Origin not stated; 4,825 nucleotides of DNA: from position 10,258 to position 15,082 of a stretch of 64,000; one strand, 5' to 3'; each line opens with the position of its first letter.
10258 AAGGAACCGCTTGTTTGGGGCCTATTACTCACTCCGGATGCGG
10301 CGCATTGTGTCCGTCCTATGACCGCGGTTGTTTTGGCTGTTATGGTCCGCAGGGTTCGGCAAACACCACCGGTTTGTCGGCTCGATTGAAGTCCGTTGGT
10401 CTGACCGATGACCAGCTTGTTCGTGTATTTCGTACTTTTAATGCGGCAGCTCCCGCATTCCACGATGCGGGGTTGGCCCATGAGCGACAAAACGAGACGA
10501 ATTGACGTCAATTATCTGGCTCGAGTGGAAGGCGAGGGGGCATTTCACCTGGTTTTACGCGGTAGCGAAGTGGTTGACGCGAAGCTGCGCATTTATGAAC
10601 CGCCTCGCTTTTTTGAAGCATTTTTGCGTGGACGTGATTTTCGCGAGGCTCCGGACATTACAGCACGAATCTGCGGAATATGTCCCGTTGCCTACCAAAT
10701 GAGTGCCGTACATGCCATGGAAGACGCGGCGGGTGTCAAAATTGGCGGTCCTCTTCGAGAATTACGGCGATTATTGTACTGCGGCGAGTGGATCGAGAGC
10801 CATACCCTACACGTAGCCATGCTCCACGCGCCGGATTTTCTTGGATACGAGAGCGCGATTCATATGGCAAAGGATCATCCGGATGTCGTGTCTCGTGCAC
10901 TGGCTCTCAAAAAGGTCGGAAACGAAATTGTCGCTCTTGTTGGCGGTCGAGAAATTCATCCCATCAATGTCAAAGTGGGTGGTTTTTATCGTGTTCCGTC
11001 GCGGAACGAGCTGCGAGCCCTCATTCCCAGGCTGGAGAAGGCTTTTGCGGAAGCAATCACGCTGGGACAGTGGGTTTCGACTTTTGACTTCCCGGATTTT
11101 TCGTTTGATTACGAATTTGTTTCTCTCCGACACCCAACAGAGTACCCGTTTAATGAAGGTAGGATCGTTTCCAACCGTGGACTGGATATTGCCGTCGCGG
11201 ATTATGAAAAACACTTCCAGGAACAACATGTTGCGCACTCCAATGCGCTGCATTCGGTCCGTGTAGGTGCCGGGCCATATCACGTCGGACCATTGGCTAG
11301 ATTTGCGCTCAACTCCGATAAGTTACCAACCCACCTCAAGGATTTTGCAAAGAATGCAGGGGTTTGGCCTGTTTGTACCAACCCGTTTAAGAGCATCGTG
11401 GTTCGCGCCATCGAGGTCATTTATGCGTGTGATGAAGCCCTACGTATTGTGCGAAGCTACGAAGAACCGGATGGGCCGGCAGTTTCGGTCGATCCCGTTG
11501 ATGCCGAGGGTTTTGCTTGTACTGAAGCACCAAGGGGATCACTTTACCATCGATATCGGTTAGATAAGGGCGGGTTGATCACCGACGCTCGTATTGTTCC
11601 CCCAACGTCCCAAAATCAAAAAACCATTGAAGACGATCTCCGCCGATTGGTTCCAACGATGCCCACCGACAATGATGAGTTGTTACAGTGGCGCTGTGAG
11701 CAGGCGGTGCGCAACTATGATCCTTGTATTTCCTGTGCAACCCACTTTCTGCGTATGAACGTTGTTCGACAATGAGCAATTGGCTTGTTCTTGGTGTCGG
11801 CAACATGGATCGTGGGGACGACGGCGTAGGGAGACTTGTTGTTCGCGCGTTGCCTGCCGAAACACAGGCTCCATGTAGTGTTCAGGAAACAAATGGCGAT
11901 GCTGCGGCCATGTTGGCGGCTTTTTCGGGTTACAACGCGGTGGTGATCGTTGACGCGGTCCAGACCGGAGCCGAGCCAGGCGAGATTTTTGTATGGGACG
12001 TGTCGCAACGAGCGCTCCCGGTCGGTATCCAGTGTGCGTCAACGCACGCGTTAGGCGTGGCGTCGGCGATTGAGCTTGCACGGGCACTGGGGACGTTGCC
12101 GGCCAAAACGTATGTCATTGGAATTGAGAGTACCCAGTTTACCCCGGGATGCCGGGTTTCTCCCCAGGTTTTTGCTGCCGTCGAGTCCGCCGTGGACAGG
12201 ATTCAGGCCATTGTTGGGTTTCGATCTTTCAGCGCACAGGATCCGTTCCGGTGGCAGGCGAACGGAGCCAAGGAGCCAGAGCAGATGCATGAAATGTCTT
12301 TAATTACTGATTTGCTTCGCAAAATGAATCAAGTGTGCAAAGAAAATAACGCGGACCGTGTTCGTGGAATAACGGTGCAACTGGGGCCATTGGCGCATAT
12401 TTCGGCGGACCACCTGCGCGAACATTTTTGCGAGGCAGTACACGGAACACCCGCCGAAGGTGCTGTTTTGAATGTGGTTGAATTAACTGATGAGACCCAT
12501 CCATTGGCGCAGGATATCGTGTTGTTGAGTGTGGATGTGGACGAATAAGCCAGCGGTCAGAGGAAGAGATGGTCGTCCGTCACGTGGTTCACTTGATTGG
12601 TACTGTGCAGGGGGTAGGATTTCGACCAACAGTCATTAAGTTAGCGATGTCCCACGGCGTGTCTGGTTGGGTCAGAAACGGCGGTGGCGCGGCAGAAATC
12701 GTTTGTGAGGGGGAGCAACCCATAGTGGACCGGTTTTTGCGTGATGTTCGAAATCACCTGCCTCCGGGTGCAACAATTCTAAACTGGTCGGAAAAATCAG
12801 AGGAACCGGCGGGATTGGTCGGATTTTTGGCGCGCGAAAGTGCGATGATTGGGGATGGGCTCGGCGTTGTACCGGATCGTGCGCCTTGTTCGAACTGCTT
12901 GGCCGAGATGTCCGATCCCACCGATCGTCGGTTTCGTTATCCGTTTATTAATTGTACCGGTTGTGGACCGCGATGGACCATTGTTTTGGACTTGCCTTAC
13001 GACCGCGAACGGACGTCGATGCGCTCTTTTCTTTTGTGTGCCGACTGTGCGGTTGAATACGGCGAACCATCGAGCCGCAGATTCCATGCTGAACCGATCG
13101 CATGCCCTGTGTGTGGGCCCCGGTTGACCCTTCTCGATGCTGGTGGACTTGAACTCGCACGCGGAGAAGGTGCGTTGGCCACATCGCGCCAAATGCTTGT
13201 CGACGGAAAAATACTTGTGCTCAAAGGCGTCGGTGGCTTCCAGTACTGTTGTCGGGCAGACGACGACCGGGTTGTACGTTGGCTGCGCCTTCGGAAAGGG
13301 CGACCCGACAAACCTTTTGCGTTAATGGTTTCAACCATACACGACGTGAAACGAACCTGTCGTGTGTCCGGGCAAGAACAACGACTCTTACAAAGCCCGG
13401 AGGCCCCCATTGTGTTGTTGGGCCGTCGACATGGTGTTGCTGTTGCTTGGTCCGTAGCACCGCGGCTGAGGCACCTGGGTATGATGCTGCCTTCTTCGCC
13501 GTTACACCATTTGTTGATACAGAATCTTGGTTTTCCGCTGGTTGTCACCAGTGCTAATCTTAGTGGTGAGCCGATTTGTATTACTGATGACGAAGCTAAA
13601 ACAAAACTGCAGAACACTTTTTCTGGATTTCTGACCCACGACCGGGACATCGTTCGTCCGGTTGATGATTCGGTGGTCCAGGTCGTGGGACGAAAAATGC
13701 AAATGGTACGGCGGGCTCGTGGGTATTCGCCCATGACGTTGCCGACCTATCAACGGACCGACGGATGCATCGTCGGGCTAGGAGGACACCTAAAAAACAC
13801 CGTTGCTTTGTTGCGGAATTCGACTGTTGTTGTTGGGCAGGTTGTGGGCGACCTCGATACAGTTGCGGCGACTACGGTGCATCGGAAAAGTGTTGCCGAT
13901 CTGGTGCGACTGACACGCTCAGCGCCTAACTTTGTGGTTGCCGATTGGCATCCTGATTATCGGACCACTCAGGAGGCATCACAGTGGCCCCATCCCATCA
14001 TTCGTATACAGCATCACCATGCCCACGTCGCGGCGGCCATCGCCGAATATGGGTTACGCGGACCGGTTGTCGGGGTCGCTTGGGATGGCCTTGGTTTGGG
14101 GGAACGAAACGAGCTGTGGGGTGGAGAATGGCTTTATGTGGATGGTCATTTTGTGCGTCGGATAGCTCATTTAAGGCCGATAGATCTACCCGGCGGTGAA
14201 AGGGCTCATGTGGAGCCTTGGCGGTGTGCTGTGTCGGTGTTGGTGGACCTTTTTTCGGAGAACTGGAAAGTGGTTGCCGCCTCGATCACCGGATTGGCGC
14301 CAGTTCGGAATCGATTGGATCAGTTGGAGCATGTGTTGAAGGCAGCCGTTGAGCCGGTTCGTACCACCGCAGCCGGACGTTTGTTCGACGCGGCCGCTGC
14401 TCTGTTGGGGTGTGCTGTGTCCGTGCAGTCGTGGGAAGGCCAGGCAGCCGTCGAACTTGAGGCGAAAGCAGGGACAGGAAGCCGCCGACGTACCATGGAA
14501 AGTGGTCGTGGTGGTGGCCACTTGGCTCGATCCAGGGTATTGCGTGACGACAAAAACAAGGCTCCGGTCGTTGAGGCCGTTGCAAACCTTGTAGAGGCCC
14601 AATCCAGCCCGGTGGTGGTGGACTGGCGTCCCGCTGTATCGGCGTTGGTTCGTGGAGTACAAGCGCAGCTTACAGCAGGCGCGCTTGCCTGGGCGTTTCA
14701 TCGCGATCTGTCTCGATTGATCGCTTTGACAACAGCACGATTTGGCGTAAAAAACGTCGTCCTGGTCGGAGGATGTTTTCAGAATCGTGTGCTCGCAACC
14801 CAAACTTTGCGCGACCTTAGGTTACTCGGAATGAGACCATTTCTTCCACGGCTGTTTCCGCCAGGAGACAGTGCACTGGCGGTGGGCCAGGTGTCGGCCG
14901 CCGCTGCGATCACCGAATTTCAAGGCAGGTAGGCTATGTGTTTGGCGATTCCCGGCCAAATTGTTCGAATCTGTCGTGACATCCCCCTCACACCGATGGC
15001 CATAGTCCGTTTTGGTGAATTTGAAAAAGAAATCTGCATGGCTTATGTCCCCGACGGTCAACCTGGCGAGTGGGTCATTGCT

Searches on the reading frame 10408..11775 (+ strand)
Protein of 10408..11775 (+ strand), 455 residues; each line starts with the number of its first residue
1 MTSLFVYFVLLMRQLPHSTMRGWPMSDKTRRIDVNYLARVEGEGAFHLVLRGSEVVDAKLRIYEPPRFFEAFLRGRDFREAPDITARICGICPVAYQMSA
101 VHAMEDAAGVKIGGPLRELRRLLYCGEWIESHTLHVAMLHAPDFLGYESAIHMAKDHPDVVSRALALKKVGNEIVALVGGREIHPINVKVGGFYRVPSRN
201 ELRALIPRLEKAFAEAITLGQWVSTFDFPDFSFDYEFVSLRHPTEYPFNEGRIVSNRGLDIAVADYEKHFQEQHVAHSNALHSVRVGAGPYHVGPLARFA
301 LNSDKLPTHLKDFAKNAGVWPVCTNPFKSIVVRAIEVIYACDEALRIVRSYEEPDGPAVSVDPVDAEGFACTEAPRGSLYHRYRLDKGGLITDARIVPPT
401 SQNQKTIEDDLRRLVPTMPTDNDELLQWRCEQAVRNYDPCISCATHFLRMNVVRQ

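Call 29: search_protein_families(library=pfam, proteins=[window:10408-11775:+], max_evalue=0.001)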
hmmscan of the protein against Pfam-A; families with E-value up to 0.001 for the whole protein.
window:10408-11775:+ (455 aa): 1 family
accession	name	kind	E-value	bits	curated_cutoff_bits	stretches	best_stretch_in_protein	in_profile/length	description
PF00374.24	NiFeSe_Hases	-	1.9e-26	93.6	25.8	2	67-153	1-87/508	Nickel-dependent hydrogenase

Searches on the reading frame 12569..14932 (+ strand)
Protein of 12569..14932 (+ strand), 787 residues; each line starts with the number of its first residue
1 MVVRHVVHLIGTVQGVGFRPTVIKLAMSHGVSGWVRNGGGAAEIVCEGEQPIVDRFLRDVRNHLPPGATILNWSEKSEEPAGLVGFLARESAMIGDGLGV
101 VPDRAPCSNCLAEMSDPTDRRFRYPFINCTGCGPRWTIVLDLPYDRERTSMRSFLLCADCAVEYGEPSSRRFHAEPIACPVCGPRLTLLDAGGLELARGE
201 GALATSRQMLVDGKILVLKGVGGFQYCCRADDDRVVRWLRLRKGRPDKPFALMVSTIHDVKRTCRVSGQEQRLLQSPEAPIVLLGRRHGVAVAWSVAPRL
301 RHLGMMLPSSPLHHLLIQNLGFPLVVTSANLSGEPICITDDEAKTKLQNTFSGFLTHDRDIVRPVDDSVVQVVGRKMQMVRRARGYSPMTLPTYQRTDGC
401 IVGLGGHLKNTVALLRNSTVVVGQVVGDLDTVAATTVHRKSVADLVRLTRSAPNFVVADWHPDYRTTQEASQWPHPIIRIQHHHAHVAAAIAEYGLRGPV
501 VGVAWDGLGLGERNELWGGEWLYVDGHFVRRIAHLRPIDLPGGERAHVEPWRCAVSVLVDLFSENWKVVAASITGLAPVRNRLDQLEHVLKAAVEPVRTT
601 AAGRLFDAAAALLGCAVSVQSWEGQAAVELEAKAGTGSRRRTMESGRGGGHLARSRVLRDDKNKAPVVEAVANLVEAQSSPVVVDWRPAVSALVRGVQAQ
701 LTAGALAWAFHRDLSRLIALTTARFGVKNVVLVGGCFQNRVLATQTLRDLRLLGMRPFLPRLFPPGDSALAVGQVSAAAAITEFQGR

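Call 29: search_protein_families(library=pfam, proteins=[window:12569-14932:+], max_evalue=0.001)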
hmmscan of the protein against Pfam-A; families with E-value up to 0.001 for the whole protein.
window:12569-14932:+ (787 aa): 5 families
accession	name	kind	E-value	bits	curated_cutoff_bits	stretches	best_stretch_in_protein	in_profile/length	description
PF22521.2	HypF_C_2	-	7.4e-56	190.1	27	1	502-774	1-241/241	Carbamoyltransferase, Kae1-like Domain, second subdomain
PF01300.24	Sua5_yciO_yrdC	-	2.3e-42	144.9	25.1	1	209-382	2-177/178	Telomere recombination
PF07503.17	zf-HYPF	-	1e-31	108.9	23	2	107-139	2-34/34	HypF finger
PF17788.7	HypF_C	-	4.1e-27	95.2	23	1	399-493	4-99/99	HypF Kae1-like domain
PF00708.24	Acylphosphatase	-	1.7e-15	57.5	22.5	1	8-80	4-76/85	Acylphosphatase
